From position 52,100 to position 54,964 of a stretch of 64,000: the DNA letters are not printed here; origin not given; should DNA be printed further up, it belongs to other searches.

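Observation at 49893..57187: Translationally coupled nuoE-nuoF-nuoG-like-nfnA-nfnB operon: candidate five-subunit electron-bifurcating complex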

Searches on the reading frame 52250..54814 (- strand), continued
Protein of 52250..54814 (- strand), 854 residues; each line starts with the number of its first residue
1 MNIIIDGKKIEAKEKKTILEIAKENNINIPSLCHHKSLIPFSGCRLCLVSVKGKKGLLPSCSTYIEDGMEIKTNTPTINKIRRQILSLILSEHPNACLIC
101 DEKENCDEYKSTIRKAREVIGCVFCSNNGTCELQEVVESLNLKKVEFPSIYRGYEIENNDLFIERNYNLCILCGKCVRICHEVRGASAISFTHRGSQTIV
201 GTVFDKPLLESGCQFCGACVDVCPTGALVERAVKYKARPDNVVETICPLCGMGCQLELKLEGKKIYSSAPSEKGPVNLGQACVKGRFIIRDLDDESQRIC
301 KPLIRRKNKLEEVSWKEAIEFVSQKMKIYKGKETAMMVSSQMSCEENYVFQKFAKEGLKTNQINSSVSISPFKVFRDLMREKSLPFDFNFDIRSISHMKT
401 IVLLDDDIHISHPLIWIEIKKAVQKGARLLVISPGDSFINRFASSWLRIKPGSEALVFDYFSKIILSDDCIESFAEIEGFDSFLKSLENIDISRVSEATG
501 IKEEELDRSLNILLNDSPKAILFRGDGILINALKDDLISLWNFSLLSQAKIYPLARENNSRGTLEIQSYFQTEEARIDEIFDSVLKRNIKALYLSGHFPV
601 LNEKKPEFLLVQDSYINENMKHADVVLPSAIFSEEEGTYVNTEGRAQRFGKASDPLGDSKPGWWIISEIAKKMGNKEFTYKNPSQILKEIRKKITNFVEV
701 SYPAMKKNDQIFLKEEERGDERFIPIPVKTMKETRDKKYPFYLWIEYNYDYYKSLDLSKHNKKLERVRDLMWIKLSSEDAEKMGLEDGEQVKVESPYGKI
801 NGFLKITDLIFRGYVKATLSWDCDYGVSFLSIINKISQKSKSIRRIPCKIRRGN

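Call 75: find_homologous_proteins(query=P0200, max_evalue=1e-50)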
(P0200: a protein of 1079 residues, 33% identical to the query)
Query P0200 (1079 aa): 2175 proteins with E <= 1e-50 among 8000 candidates; the best 120 are listed.
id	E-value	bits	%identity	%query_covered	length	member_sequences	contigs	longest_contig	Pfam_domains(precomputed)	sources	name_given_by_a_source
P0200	0.0e+0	2488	100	100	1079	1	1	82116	PF10418.15,PF13510.12,PF10588.15,PF00384.28,PF00111.33,PF00037.33,PF12838.13,PF22117.3,PF04879.22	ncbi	ncbi:MAG: sulfide/dihydroorotate dehydrogenase-like FAD/NAD-binding protein [Promethearchaeia archae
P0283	0.0e+0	1515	60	100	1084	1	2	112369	PF10418.15,PF14697.12,PF13510.12,PF10588.15,PF00384.28,PF00037.33,PF12838.13,PF22117.3,PF13187.12,PF04879.22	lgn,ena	-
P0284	0.0e+0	1118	47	99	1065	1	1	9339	PF10418.15,PF13510.12,PF10588.15,PF00384.28,PF00111.33,PF12838.13,PF22117.3,PF04879.22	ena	-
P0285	0.0e+0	1093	47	99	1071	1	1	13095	PF10418.15,PF13510.12,PF10588.15,PF00384.28,PF00111.33,PF12838.13,PF22117.3,PF04879.22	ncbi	-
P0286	0.0e+0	1089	47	100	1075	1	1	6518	PF10418.15,PF13510.12,PF10588.15,PF00384.28,PF00111.33,PF00037.33,PF12838.13,PF22117.3,PF13237.12,PF04879.22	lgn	-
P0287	0.0e+0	1083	47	99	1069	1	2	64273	PF10418.15,PF14697.12,PF13510.12,PF10588.15,PF00384.28,PF12837.13,PF12838.13,PF22117.3,PF13237.12,PF13183.12,PF04879.22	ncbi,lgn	-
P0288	0.0e+0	1077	47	99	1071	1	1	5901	PF10418.15,PF13510.12,PF10588.15,PF00384.28,PF00111.33,PF00037.33,PF12838.13,PF22117.3,PF13237.12,PF13187.12,PF04879.22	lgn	-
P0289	0.0e+0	1075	46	100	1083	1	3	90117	PF10418.15,PF14697.12,PF13510.12,PF10588.15,PF00384.28,PF00111.33,PF00037.33,PF12838.13,PF22117.3,PF13187.12,PF04879.22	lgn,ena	-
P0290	0.0e+0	1075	45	100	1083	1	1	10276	PF10418.15,PF14697.12,PF13510.12,PF10588.15,PF00384.28,PF00111.33,PF00037.33,PF12838.13,PF22117.3,PF13187.12,PF04879.22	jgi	-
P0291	0.0e+0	1072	45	100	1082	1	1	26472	PF10418.15,PF13510.12,PF10588.15,PF00384.28,PF00111.33,PF00037.33,PF12838.13,PF22117.3,PF04879.22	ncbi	-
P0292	0.0e+0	1067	45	100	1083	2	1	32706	PF10418.15,PF14697.12,PF13510.12,PF10588.15,PF00384.28,PF00111.33,PF00037.33,PF12838.13,PF22117.3,PF13187.12,PF04879.22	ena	-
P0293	0.0e+0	1067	46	99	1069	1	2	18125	PF10418.15,PF13510.12,PF10588.15,PF00384.28,PF00111.33,PF12838.13,PF22117.3,PF04879.22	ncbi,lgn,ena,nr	ncbi:MAG: sulfide/dihydroorotate dehydrogenase-like FAD/NAD-binding protein [Candidatus Helarchaeota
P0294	0.0e+0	1065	45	99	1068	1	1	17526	PF10418.15,PF13510.12,PF10588.15,PF00384.28,PF00111.33,PF12838.13,PF22117.3,PF13237.12,PF04879.22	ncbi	-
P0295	0.0e+0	1063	45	100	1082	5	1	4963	PF10418.15,PF13510.12,PF10588.15,PF00384.28,PF00111.33,PF00037.33,PF12838.13,PF22117.3,PF13237.12,PF13187.12,PF04879.22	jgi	-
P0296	0.0e+0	1062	45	99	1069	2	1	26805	PF10418.15,PF13510.12,PF10588.15,PF00384.28,PF00037.33,PF12838.13,PF22117.3,PF13237.12,PF04879.22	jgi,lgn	-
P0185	0.0e+0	1054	44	100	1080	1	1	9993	PF10418.15,PF13510.12,PF10588.15,PF00384.28,PF00111.33,PF00037.33,PF12838.13,PF22117.3,PF13237.12,PF13187.12,PF04879.22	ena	-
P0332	1.6e-268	912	44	48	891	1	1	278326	PF10418.15,PF14697.12,PF13510.12,PF10588.15,PF00384.28,PF00111.33,PF00037.33,PF12838.13,PF22117.3,PF13237.12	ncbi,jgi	ncbi:MAG: sulfide/dihydroorotate dehydrogenase-like FAD/NAD-binding protein [Promethearchaeota archa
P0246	1.8e-266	905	50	41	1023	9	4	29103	PF10418.15,PF13510.12,PF10588.15,PF00384.28,PF00111.33,PF12837.13,PF00037.33,PF12838.13,PF22117.3,PF13237.12,PF04879.22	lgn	-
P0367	2.4e-167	577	39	33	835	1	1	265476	PF10418.15,PF13510.12,PF00384.28,PF00111.33,PF22117.3,PF13187.12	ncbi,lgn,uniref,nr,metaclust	ncbi:sulfide/dihydroorotate dehydrogenase-like FAD/NAD-binding protein [Desulfogranum japonicum]|uni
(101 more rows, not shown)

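Call 76: find_encoding_contigs(protein=P0367, flank=6000, max_places=1)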
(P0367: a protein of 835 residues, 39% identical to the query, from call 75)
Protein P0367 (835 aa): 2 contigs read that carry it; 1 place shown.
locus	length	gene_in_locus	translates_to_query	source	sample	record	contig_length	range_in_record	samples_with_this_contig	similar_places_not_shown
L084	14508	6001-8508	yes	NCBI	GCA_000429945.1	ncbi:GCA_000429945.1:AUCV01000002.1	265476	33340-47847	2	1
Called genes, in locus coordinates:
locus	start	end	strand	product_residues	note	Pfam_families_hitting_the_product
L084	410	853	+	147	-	PF00583:Acetyltransf_1, PF13673:Acetyltransf_10, PF13508:Acetyltransf_7, PF08445:FR47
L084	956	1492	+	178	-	PF12724:Flavodoxin_5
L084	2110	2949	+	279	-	PF08668:HDOD, PF01966:HD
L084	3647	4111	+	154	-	PF01257:2Fe-2S_thioredx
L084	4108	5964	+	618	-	PF01512:Complex1_51K, PF10589:NADH_4Fe-4S, PF00037:Fer4, PF12837:Fer4_6 (weak), PF13237:Fer4_10 (weak), PF14697:Fer4_21 (weak)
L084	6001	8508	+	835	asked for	PF00111:Fer2, PF13510:Fer2_4, PF13187:Fer4_9 (weak), PF22117:Fer4_Nqo3, PF00384:Molybdopterin, PF10418:DHODB_Fe-S_bind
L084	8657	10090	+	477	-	PF14691:Fer4_20, PF07992:Pyr_redox_2, PF13738:Pyr_redox_3, PF00070:Pyr_redox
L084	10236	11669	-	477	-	PF02554:CstA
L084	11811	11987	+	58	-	-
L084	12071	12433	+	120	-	-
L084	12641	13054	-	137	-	-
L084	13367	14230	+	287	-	PF03446:NAD_binding_2, PF03807:F420_oxidored (faint), PF14833:NAD_binding_11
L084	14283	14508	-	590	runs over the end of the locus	PF07694:5TM-5TMR_LYT, PF06580:His_kinase, PF02518:HATPase_c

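Call 77: find_encoding_contigs(protein=P0332, flank=6000, max_places=1)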
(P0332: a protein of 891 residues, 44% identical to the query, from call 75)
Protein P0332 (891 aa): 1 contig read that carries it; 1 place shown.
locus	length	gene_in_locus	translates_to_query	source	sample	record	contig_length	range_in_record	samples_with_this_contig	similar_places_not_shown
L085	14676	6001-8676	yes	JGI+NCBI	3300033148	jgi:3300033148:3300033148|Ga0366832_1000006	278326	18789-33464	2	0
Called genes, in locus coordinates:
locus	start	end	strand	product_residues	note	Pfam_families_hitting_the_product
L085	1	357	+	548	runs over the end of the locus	PF01645:Glu_synthase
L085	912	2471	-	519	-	PF00117:GATase, PF07722:Peptidase_C26, PF02540:NAD_synthase, PF03054:tRNA_Me_trans (faint), PF00958:GMP_synt_C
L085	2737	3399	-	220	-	-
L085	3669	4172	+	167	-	PF01257:2Fe-2S_thioredx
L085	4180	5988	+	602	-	PF01512:Complex1_51K, PF10531:SLBB (weak), PF12797:Fer4_2 (faint), PF10589:NADH_4Fe-4S, PF12837:Fer4_6 (faint), PF14697:Fer4_21, PF13187:Fer4_9 (weak), PF00037:Fer4 (weak)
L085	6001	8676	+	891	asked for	PF00111:Fer2, PF13510:Fer2_4, PF10588:NADH-G_4Fe-4S_3, PF12838:Fer4_7, PF13237:Fer4_10 (weak), PF22117:Fer4_Nqo3, PF00384:Molybdopterin, PF10418:DHODB_Fe-S_bind, +2 more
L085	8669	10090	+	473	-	PF01262:AlaDh_PNT_C (faint), PF14691:Fer4_20, PF13241:NAD_binding_7 (faint), PF01266:DAO (faint), PF03807:F420_oxidored (faint), PF07992:Pyr_redox_2, PF13450:NAD_binding_8 (weak), PF00070:Pyr_redox (weak), +1 more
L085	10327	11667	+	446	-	PF02812:ELFV_dehydrog_N, PF00208:ELFV_dehydrog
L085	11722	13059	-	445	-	PF03721:UDPG_MGDP_dh_N, PF03807:F420_oxidored (faint), PF00984:UDPG_MGDP_dh, PF03720:UDPG_MGDP_dh_C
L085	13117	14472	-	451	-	PF03721:UDPG_MGDP_dh_N, PF00984:UDPG_MGDP_dh, PF03720:UDPG_MGDP_dh_C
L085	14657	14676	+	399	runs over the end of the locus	PF00180:Iso_dh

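Call 84: search_protein_families(library=pfam, proteins=[L039:2406-3569:+, L039:3569-3859:+, L039:3918-5345:+, L039:13882-15579:-, L039:13253-13885:-], max_evalue=0.00001)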
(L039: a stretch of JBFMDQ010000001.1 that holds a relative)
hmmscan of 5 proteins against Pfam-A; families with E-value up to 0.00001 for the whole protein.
L039:2406-3569:+ (387 aa): 3 families
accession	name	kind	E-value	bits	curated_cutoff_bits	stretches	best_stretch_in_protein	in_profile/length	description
PF01262.27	AlaDh_PNT_C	-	5.8e-70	235.5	23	1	148-372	1-212/214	Alanine dehydrogenase/PNT, C-terminal domain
PF05222.21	AlaDh_PNT_N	-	1.3e-40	139.2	30.4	1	4-144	1-136/136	Alanine dehydrogenase/PNT, N-terminal domain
PF02826.25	2-Hacid_dh_C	-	3.3e-06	27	25.1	0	170-221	34-85/178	D-isomer specific 2-hydroxyacid dehydrogenase, NAD binding domain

L039:3569-3859:+ (96 aa): 1 family
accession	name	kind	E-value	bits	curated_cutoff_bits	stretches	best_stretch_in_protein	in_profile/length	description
PF12769.12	PNTB_4TM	-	5e-26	91.4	26.2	1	8-90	2-84/85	4TM region of pyridine nucleotide transhydrogenase, mitoch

L039:3918-5345:+ (475 aa): 1 family
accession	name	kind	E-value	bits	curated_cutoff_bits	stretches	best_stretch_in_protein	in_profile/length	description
PF02233.22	PNTB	-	4.2e-158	527.5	31.7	1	16-468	2-455/456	NAD(P) transhydrogenase beta subunit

L039:13882-15579:- (565 aa): 4 families
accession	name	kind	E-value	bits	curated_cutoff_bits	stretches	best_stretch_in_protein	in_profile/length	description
PF14522.11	Cytochrome_C7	-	1.1e-16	60.8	24.8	0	279-338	14-67/67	Cytochrome c7 and related cytochrome c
PF14537.11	Cytochrom_c3_2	-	3.2e-15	56.8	25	0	310-373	8-65/79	Cytochrome c3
PF22113.1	Mtrc-MtrF_II-IV_dom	-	4.6e-13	49.5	30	0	108-273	7-172/176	Outer membrane cytochrome MtrC/MtrF-like, domains II/IV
PF09699.15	Paired_CXXCH_1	-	1.2e-07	31.7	20.6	0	311-341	9-40/41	Doubled CXXCH motif (Paired_CXXCH_1)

L039:13253-13885:- (210 aa): 1 family
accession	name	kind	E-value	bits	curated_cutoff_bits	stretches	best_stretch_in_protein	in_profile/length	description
PF01292.26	Ni_hydr_CYTB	-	1.7e-30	106.5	30.1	1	7-200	2-179/179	Prokaryotic cytochrome b561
